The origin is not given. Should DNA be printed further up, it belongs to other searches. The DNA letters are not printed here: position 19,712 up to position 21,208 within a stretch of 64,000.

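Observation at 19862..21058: Octanoyltransferase LipB fused to a NUDIX hydrolase, sitting between E2 and lptFG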

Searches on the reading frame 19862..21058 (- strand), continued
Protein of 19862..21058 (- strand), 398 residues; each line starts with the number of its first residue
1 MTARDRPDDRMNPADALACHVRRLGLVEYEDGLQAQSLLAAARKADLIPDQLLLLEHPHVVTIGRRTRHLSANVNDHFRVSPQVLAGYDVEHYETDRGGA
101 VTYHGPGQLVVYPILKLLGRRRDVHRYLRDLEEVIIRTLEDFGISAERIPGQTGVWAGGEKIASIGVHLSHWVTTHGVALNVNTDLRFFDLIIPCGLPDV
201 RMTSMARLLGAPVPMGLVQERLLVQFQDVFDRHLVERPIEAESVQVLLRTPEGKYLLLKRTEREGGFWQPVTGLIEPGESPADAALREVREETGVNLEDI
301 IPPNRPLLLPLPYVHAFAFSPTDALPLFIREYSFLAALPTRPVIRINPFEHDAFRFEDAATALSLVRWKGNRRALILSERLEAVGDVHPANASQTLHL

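Call 31: fold_search(model_id=the predicted structure, library=pdb)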
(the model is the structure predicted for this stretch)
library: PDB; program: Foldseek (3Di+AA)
matches with E <= 10: 1059; with E <= 0.001: 639
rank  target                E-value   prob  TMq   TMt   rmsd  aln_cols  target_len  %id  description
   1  2qhs                  4.3e-26  1.00  0.51  0.94   1.9       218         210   42  Structural Basis of Octanoic Acid Recognition by Lipoate-Protein Ligase B (released 2008-02-26)
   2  1w66                  4.7e-22  1.00  0.48  0.87   2.7       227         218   40  Structure of a lipoate-protein ligase b from Mycobacterium tuberculosis (released 2005-12-08)
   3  2c8m_D                8.2e-15  1.00  0.44  0.69   4.2       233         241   19  Structure of protein Ta0514, putative lipoate protein ligase from T. acidophilum with bound lipoic acid (released 2005-12-15)
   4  2c7i_D                5.2e-14  1.00  0.43  0.69   4.1       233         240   18  Structure of protein Ta0514, putative lipoate protein ligase from T. acidophilum. (released 2005-12-15)
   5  2c7i_A                6.6e-14  1.00  0.43  0.68   4.2       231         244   19  Structure of protein Ta0514, putative lipoate protein ligase from T. acidophilum. (released 2005-12-15)
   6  2c7i_C                7.0e-14  1.00  0.43  0.69   4.1       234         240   19  Structure of protein Ta0514, putative lipoate protein ligase from T. acidophilum. (released 2005-12-15)
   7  2c7i_B                1.4e-13  1.00  0.45  0.73   3.3       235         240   17  Structure of protein Ta0514, putative lipoate protein ligase from T. acidophilum. (released 2005-12-15)
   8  2ars                  1.8e-13  1.00  0.45  0.71   3.6       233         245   16  Crystal structure of lipoate-protein ligase A From Thermoplasma acidophilum (released 2005-10-04)
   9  2c8m_A                2.3e-13  1.00  0.43  0.69   4.2       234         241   18  Structure of protein Ta0514, putative lipoate protein ligase from T. acidophilum with bound lipoic acid (released 2005-12-15)
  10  3r07_A                2.5e-13  1.00  0.43  0.64   4.8       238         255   18  Structural analysis of an archaeal lipoylation system. A bi-partite lipoate protein ligase and its E2 lipoyl domain fr (released 2012-04-25)
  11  2art                  2.6e-13  1.00  0.44  0.68   4.3       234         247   18  Crystal structure of lipoate-protein ligase A bound with lipoyl-AMP (released 2005-10-04)
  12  2p0l                  1.1e-12  1.00  0.44  0.63   4.4       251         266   16  Crystal structure of a Lipoate-protein ligase A (released 2007-03-20)
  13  1x2g_A                1.6e-12  1.00  0.40  0.47  14.6       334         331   14  Crystal Structure of Lipate-Protein Ligase A from Escherichia coli (released 2005-08-02)
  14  1x2g_B                2.5e-12  1.00  0.40  0.47  14.6       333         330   14  Crystal Structure of Lipate-Protein Ligase A from Escherichia coli (released 2005-08-02)
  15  2e5a                  2.7e-12  1.00  0.40  0.47   4.9       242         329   13  Crystal Structure of Bovine Lipoyltransferase in Complex with Lipoyl-AMP (released 2007-09-04)
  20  5u7e                  7.8e-12  1.00  0.29  0.77   2.2       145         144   28  Apo dihydroneopterin triphosphate pyrophosphohydrolase from E. coli (released 2017-06-21)
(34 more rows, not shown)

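Call 64: list_cluster_members(proteins=[P0006, P0005, P0007, P0008, P0041, P0053, P0072, P0113, P0002, P0001])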
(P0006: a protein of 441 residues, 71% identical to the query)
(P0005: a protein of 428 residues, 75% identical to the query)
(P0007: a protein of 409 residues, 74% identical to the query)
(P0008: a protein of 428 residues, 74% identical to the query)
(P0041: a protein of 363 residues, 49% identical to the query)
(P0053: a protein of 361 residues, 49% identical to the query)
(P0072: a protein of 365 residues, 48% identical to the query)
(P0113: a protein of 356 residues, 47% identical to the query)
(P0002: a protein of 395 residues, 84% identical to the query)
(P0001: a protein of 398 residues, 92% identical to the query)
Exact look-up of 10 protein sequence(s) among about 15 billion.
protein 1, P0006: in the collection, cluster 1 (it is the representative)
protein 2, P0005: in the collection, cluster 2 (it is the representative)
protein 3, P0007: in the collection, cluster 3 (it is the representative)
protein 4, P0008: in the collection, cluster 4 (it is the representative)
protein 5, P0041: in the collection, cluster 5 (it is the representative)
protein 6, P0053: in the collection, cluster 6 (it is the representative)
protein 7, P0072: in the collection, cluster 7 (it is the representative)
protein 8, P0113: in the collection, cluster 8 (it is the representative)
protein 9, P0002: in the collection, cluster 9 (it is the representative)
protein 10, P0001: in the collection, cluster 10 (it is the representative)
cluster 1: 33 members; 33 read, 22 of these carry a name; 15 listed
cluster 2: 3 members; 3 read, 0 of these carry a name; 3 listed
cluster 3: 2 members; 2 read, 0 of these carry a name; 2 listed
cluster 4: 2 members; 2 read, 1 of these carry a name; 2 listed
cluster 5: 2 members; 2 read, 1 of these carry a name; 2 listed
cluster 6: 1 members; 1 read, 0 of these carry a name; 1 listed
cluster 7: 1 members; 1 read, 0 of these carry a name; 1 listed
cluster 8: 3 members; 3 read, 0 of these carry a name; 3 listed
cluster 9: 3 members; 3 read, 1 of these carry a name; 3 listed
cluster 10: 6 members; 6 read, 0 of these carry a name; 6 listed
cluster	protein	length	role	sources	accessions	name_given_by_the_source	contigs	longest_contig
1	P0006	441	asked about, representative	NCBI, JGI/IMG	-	lipoyl(octanoyl) transferase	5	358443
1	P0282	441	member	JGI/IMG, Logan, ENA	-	lipoyl(octanoyl) transferase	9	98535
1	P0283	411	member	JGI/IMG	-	lipoyl(octanoyl) transferase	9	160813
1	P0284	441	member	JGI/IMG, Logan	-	lipoyl(octanoyl) transferase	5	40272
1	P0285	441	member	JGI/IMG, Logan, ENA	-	lipoyl(octanoyl) transferase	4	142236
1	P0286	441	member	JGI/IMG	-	lipoyl(octanoyl) transferase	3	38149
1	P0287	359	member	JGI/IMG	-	lipoyl(octanoyl) transferase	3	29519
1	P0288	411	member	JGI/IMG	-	lipoyl(octanoyl) transferase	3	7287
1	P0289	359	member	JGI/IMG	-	lipoyl(octanoyl) transferase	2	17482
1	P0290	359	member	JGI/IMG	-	lipoyl(octanoyl) transferase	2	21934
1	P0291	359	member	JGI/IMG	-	lipoyl(octanoyl) transferase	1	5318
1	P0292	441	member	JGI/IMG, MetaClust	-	\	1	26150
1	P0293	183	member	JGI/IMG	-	8-oxo-dGTP pyrophosphatase MutT (NUDIX family)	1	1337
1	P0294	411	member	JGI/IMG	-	lipoyl(octanoyl) transferase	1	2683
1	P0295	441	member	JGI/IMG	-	lipoyl(octanoyl) transferase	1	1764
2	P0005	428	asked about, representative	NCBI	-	-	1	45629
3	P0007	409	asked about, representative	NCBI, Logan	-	-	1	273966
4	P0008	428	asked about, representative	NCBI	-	-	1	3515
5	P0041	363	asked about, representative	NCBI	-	-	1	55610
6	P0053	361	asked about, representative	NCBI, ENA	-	-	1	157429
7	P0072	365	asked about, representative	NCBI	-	-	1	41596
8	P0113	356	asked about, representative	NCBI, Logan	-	-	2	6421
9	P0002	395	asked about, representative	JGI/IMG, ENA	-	-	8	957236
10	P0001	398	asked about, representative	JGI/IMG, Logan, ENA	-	-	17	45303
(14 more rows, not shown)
